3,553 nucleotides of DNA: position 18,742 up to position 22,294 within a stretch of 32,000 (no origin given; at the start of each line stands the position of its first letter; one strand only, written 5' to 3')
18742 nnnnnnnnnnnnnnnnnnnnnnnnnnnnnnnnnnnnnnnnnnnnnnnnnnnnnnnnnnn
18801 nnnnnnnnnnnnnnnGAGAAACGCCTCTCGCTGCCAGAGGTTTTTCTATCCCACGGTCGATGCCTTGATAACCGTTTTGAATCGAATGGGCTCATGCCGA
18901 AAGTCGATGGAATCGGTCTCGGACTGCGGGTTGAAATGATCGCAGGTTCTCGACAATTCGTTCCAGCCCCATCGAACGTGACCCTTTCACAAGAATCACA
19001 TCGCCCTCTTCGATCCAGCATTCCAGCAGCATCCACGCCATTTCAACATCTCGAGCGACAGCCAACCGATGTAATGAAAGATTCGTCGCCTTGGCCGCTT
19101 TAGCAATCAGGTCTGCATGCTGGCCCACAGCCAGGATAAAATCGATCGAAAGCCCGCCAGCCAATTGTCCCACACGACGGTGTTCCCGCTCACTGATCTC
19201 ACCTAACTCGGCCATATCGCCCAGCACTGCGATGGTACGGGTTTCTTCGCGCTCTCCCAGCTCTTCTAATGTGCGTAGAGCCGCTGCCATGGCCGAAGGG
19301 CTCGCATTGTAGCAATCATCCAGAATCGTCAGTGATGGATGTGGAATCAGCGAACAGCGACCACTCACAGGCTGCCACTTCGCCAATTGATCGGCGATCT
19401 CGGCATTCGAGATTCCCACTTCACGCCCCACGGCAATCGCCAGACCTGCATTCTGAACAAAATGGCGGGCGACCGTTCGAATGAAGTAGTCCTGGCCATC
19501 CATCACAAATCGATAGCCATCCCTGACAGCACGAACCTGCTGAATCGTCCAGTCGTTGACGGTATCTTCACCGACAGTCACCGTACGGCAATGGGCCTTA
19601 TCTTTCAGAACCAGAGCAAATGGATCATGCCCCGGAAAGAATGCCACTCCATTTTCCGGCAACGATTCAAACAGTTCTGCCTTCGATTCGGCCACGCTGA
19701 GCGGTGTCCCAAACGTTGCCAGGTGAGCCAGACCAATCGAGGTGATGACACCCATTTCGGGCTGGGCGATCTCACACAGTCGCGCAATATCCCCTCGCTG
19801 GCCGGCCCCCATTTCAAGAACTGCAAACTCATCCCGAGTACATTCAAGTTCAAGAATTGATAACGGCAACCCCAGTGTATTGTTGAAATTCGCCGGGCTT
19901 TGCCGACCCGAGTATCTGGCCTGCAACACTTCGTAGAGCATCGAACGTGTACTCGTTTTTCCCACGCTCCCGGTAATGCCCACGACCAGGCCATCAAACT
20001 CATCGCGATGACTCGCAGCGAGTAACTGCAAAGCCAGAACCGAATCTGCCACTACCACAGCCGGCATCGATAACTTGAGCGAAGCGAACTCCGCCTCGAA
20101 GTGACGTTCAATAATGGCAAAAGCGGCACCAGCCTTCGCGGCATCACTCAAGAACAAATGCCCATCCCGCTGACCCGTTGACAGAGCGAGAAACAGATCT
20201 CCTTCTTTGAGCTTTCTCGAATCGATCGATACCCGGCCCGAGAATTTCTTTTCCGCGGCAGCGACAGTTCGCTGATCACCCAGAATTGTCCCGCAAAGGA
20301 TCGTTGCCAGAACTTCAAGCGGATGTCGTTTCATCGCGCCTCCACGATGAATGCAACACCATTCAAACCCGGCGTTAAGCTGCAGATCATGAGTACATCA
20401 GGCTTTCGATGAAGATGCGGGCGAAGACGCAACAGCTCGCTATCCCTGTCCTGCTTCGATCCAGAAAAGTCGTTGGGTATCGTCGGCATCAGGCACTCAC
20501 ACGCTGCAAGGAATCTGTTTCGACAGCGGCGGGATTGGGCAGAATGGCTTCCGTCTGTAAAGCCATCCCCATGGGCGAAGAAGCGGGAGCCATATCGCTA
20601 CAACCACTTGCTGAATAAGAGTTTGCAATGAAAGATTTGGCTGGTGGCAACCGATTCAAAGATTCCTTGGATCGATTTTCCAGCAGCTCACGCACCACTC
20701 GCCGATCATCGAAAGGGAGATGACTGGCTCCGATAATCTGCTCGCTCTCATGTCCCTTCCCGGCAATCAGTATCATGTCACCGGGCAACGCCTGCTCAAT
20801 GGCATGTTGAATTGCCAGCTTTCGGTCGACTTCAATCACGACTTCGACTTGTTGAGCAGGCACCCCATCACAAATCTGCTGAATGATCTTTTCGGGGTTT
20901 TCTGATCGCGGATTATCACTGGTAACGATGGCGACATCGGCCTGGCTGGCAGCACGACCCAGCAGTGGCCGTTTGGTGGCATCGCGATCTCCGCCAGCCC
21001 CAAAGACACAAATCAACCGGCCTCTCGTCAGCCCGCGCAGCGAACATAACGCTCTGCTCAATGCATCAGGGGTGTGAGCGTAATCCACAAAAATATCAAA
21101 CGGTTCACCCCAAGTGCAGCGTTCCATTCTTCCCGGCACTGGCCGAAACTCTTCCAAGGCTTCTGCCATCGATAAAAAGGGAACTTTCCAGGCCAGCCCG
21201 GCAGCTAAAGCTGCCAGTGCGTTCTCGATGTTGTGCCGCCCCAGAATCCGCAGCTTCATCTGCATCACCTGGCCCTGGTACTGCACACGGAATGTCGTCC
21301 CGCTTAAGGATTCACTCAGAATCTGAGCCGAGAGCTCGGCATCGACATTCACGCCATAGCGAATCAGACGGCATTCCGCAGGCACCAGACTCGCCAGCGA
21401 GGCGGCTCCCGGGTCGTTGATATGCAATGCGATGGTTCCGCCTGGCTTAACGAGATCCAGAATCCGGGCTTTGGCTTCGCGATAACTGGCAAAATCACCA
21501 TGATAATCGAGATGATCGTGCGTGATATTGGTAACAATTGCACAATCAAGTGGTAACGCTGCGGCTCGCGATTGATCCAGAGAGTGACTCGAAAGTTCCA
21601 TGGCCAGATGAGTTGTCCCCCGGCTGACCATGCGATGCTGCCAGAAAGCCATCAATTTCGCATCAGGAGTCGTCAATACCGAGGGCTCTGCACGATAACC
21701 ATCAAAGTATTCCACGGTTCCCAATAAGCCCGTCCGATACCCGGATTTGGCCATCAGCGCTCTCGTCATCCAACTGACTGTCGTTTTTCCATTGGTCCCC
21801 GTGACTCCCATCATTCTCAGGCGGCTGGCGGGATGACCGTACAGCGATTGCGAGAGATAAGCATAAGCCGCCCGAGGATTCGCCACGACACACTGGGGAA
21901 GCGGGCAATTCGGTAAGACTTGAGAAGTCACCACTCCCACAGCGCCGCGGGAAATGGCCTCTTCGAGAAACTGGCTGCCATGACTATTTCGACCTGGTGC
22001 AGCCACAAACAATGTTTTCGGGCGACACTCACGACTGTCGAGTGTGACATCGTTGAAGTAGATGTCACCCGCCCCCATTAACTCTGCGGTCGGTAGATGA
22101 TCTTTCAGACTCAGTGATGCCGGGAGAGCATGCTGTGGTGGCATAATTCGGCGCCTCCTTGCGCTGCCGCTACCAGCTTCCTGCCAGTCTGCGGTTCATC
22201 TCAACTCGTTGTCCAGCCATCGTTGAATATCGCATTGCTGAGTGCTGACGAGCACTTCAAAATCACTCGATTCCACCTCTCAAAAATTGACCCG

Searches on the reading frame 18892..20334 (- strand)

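Call 22: search_protein_families(library=pfam, proteins=[window:18892-20334:-])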
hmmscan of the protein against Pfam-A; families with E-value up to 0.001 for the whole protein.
window:18892-20334:- (480 aa): 3 families
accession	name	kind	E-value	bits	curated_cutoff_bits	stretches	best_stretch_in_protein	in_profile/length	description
PF08245.18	Mur_ligase_M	-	5.5e-34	118.3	24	1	120-302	1-199/200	Mur ligase middle domain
PF02875.26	Mur_ligase_C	-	6.5e-19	69.5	28.4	1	325-453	1-127/127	Mur ligase, glutamate ligase domain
PF01225.30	Mur_ligase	-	1.4e-05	25.8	21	1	35-79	5-54/95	Mur ligase family, catalytic domain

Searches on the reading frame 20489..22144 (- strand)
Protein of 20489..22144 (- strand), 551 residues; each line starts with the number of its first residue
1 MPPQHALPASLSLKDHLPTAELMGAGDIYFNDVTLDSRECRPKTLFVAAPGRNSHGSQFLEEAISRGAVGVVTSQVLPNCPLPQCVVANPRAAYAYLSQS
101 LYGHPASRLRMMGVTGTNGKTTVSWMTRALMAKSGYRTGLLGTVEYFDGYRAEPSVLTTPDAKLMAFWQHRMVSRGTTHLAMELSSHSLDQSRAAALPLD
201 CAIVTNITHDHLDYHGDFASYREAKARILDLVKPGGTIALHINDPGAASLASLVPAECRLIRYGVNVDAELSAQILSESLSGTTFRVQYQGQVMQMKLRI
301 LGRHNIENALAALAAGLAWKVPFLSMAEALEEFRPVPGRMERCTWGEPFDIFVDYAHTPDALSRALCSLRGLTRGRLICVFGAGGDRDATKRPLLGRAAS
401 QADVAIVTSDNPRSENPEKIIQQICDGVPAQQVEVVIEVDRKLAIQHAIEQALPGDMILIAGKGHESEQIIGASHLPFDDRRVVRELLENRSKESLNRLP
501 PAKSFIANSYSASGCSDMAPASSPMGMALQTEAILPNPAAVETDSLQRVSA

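Call 22: search_protein_families(library=pfam, proteins=[window:20489-22144:-])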
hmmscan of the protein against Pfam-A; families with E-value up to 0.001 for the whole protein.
window:20489-22144:- (551 aa): 3 families
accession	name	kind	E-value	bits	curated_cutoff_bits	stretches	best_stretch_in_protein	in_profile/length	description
PF08245.18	Mur_ligase_M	-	7.6e-46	157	24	1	114-315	1-199/200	Mur ligase middle domain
PF02875.26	Mur_ligase_C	-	8.6e-31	107.8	28.4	1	338-464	1-127/127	Mur ligase, glutamate ligase domain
PF01225.30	Mur_ligase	-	6.2e-05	23.7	21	1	33-75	5-52/95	Mur ligase family, catalytic domain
